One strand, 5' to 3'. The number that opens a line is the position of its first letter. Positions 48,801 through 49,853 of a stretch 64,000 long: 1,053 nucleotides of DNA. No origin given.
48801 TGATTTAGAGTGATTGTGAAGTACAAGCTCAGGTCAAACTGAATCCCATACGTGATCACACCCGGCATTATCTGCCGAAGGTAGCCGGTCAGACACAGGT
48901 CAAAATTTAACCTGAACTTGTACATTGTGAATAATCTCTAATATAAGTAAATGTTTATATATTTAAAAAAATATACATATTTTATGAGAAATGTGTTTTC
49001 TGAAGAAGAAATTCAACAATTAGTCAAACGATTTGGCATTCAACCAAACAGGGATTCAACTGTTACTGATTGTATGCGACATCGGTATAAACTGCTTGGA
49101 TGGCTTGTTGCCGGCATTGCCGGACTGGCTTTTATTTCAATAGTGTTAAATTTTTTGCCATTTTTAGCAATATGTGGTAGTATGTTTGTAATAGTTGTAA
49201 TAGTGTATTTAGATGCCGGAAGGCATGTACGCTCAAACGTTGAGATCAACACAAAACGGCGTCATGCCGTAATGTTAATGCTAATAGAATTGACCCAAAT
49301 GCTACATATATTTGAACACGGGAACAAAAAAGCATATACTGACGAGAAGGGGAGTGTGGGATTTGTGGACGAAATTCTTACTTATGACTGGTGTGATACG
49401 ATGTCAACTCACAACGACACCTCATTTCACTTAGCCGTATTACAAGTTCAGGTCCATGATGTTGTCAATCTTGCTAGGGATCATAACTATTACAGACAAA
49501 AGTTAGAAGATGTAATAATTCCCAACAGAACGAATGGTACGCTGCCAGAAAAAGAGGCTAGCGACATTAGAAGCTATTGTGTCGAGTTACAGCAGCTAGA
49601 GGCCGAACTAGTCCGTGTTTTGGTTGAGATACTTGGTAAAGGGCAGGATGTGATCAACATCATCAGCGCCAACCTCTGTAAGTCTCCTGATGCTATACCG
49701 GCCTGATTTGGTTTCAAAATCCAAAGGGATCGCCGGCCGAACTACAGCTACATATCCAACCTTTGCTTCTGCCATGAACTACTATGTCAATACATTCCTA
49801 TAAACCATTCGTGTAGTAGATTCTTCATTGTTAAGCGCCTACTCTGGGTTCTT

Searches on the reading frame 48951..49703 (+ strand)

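Call 81: search_protein_families(library=pfam, proteins=[window:48951-49703:+], max_evalue=0.1)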
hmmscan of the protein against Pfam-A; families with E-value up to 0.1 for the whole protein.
window:48951-49703:+ (251 aa): 1 family
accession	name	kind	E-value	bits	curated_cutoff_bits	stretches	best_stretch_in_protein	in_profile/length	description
PF18114.7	Suv3_N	-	0.048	14.2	24.2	0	194-237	52-95/116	Suv3 helical N-terminal domain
